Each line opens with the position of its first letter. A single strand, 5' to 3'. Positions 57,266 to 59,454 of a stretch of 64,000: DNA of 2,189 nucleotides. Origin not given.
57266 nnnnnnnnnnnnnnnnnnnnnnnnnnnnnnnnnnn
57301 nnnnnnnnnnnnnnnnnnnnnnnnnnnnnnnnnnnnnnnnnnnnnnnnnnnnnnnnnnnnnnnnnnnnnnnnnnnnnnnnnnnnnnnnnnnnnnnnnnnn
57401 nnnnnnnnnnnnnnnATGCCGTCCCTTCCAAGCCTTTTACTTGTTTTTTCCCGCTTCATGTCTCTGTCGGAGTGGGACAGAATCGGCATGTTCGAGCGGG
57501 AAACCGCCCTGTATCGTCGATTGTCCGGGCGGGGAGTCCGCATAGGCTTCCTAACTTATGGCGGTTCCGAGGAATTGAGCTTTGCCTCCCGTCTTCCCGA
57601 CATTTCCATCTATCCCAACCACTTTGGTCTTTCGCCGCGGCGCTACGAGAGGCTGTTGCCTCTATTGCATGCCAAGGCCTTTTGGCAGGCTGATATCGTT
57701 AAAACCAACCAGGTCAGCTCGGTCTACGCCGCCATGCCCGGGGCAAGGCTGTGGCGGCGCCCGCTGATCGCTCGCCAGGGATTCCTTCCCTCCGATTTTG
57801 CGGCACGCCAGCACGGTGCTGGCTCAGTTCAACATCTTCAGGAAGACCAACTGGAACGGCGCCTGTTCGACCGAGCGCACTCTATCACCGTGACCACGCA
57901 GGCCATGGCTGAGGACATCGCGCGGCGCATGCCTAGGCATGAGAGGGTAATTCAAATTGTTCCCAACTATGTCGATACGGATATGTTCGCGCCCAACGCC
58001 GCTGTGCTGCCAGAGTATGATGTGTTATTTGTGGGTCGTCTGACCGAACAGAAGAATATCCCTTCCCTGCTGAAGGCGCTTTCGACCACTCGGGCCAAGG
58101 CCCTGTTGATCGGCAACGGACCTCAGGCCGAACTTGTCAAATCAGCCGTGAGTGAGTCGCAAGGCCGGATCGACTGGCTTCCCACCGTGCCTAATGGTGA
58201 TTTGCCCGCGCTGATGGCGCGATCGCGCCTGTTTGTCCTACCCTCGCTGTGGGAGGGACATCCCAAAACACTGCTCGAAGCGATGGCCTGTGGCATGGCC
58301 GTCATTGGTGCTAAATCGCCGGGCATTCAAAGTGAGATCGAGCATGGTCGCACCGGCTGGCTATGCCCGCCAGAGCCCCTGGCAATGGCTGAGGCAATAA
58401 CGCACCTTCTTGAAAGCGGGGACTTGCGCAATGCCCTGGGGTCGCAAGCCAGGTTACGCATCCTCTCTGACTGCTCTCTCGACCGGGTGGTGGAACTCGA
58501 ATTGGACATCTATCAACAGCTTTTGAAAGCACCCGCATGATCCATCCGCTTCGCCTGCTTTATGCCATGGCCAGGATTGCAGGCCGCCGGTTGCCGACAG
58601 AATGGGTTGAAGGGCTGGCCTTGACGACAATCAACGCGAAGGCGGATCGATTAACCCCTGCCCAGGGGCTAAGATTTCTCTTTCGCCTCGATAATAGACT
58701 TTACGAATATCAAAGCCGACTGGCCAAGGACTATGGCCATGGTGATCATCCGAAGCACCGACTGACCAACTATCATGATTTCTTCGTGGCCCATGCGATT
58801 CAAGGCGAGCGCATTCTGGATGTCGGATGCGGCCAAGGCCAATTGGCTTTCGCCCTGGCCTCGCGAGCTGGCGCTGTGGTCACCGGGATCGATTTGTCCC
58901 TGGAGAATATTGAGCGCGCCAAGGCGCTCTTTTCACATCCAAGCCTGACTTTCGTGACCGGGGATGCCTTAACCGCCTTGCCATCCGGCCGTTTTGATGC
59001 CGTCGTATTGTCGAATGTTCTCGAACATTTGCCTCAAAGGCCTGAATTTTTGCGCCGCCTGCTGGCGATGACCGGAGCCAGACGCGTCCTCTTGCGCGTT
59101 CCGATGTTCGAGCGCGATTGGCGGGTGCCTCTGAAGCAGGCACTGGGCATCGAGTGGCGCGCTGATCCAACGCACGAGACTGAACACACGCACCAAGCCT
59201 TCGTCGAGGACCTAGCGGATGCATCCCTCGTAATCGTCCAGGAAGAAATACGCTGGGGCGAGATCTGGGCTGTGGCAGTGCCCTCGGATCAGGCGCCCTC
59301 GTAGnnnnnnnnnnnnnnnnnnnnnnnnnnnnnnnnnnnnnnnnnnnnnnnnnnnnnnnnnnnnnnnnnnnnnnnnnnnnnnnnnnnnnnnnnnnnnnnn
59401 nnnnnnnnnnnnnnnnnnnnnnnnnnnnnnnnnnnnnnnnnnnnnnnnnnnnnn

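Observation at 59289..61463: O-antigen-ligase-family protein fused in frame to a SAM methyltransferase domain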

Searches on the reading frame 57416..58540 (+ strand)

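Call 10: search_protein_families(library=pfam, proteins=[window:57416-58540:+], max_evalue=0.001)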
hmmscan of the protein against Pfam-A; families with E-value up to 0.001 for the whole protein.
window:57416-58540:+ (374 aa): 6 families
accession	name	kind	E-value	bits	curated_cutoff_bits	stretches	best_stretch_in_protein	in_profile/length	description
PF00534.26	Glycos_transf_1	-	9.3e-32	110.4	26.4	1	193-347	8-171/172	Glycosyl transferases group 1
PF13692.12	Glyco_trans_1_4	-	1.7e-28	100.1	27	1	202-333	3-141/142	Glycosyl transferases group 1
PF13439.12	Glyco_transf_4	-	9e-12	45.8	28.5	1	32-189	11-169/170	Glycosyltransferase Family 4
PF13524.12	Glyco_trans_1_2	-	6e-10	39.7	25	1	219-359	6-139/144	Glycosyl transferase-like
PF13579.12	Glyco_trans_4_4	-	9.4e-08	33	29.7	1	31-180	9-154/158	Glycosyl transferase 4-like domain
PF20706.3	GT4-conflict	-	2.1e-05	24.1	26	1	141-304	134-316/385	Family 4 Glycosyltransferase in conflict systems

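Call 48: search_protein_families(library=ncbifam, proteins=[window:57416-58540:+], max_evalue=0.000001)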
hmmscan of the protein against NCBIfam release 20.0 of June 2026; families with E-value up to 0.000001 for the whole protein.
window:57416-58540:+ (374 aa): 21 families
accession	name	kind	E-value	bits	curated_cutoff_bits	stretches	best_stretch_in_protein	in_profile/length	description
TIGR03088.1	stp2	hypoth_equivalog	1.8e-25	89.8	409.05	1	199-370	193-374/374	TIGR03088 family PEP-CTERM/XrtA system glycosyltransferase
TIGR02149.1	glgA_Coryne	subfamily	1.5e-22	80.3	302.4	1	146-369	137-390/391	glycogen synthase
NF041876.1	EPS_EpsE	equivalog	1e-21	77.7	400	1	151-355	159-382/389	exopolysaccharide biosynthesis GT4 family glycosyltransferase EpsE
TIGR03999.1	thiol_BshA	equivalog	1.4e-20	73.6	273.7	1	152-370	143-374/375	N-acetyl-alpha-D-glucosaminyl L-malate synthase BshA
NF046085.1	XrtY_assoc_Gly1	equivalog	1.6e-18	66.8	400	1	135-371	143-386/387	XrtY-associated glycosyltransferase XYAG1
NF038229.1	Glyco4_Geo_Pelo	equivalog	1.3e-17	63.8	400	1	147-370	103-337/338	GPMC system family 4 glycosyltransferase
NF053787.1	GlcN_PG_synth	equivalog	9.1e-17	60.9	480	1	122-370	111-360/361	N-acetylglucosaminyl phosphatidylglycerol synthase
NF047684.1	TeichurnBiosyTuaC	equivalog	1.1e-14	54.3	550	1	203-369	222-389/391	teichuronic acid biosynthesis protein TuaC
TIGR04047.1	MSMEG_0565_glyc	hypoth_equivalog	1.2e-13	50.9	259.85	1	242-367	246-372/373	MSMEG_0565 family glycosyltransferase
TIGR04063.1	stp3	hypoth_equivalog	1.6e-12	47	442.05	1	129-370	130-396/397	TIGR04063 family PEP-CTERM/XrtA system glycosyltransferase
NF038295.1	EPS_HpsP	equivalog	8.9e-12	44.7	550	1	138-370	139-388/388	hormogonium polysaccharide biosynthesis glycosyltransferase HpsP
TIGR03449.1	mycothiol_MshA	equivalog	2.2e-11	43.3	462.5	1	107-368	118-402/406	D-inositol-3-phosphate glycosyltransferase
NF050056.1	ProtGlycPglH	equivalog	4.4e-11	42.5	600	1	198-365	177-349/354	GalNAc-alpha-(1->4)-GalNAc-alpha-(1->3)-diNAcBac-PP-undecaprenol alpha-1,4-N-acetyl-D-galactosaminyltransferase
NF038298.1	EPS_HpsO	equivalog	1.1e-10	40.9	575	1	200-370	201-388/388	hormogonium polysaccharide biosynthesis glycosyltransferase HpsO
TIGR03087.1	stp1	hypoth_equivalog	1.4e-10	40.9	316.65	1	145-360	164-388/397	TIGR03087 family PEP-CTERM/XrtA system glycosyltransferase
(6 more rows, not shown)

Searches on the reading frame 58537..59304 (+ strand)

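Call 10: search_protein_families(library=pfam, proteins=[window:58537-59304:+], max_evalue=0.001)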
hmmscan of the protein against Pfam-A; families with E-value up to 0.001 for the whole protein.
window:58537-59304:+ (255 aa): 9 families
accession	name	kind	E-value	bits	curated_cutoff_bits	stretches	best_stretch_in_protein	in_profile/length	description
PF13649.12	Methyltransf_25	-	1.3e-17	64.7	27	1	93-176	1-90/97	Methyltransferase domain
PF08241.18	Methyltransf_11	-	1.8e-17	64.2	21.2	1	94-175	1-83/95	Methyltransferase domain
PF13489.12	Methyltransf_23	-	6.3e-16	59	27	1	75-227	8-155/164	Methyltransferase domain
PF08242.18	Methyltransf_12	-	4.3e-14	53.5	30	1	94-177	1-90/98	Methyltransferase domain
PF13847.12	Methyltransf_31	-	9.9e-14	51.7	27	1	90-175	4-97/145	Methyltransferase domain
PF07021.18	MetW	-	3.7e-09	36.9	21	1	89-200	13-120/193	Methionine biosynthesis protein MetW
PF05175.20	MTS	-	6.6e-07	29.6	23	1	89-157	31-103/170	Methyltransferase small domain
PF02353.26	CMAS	-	3e-06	27.2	27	1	89-165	62-140/273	Mycolic acid cyclopropane synthetase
PF13679.12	Methyltransf_32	-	5e-05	23.7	27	1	90-131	26-72/143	Methyltransferase domain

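Call 48: search_protein_families(library=ncbifam, proteins=[window:58537-59304:+], max_evalue=0.000001)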
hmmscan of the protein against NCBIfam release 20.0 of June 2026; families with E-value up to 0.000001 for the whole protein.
window:58537-59304:+ (255 aa): 19 families
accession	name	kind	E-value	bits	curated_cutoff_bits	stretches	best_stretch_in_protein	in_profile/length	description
TIGR01983.1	UbiG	equivalog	1.1e-15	57.6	102.95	1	81-182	45-146/228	bifunctional 2-polyprenyl-6-hydroxyphenol methylase/3-demethylubiquinol 3-O-methyltransferase UbiG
TIGR02021.1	BchM-ChlM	equivalog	8.6e-13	48.2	158.9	1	86-185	51-153/218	magnesium protoporphyrin IX methyltransferase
NF043040.1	corrin_prot_MT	hypoth_equivalog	9.1e-13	48.1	180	1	75-168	26-126/216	corrinoid protein-associated methyltransferase CpaM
NF010703.0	PRK14103.1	equivalog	3.3e-11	43.1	320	1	71-176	10-113/256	trans-aconitate 2-methyltransferase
NF045667.1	MTase_DVU1556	equivalog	1.4e-10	41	155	1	88-174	21-106/213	DVU_1556 family methyltransferase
TIGR04345.1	ovoA_Cterm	equivalog_domain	2.8e-10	40.2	170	1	80-141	34-92/242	putative 4-mercaptohistidine N1-methyltransferase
NF045825.1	FAmtase_mtf2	equivalog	2.5e-09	36.7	400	1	73-173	42-144/248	fatty-acid O-methyltransferase Mtf2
NF045823.1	PthPhpthDimycoMt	equivalog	1.5e-08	34.1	300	1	56-174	32-153/256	phthiotriol/phenolphthiotriol dimycocerosates methyltransferase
TIGR02081.1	metW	equivalog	1.8e-08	34.2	189.5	1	89-197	13-117/194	methionine biosynthesis protein MetW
NF004851.0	PRK06202.1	equivalog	2.6e-08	33.6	243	1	91-178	62-153/237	hypothetical protein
NF001244.0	PRK00216.1-5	equivalog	4.7e-08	32.6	216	1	86-173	45-139/236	bifunctional demethylmenaquinone methyltransferase/2-methoxy-6-polyprenyl-1,4-benzoquinol methylase UbiE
NF041537.1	ArsM_AhpD_UU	exception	8.4e-08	31.4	510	1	82-175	69-168/345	arsenite methyltransferase/AhpD domain selenoprotein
NF002463.0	PRK01683.1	equivalog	1.9e-07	31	297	1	89-185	31-126/258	trans-aconitate 2-methyltransferase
TIGR04290.1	meth_Rta_06860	hypoth_equivalog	2.8e-07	30.2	300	1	63-165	24-128/226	TIGR04290 family methyltransferase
TIGR01934.1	MenG_MenH_UbiE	subfamily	3e-07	30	158.35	1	88-163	38-117/223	ubiquinone/menaquinone biosynthesis methyltransferase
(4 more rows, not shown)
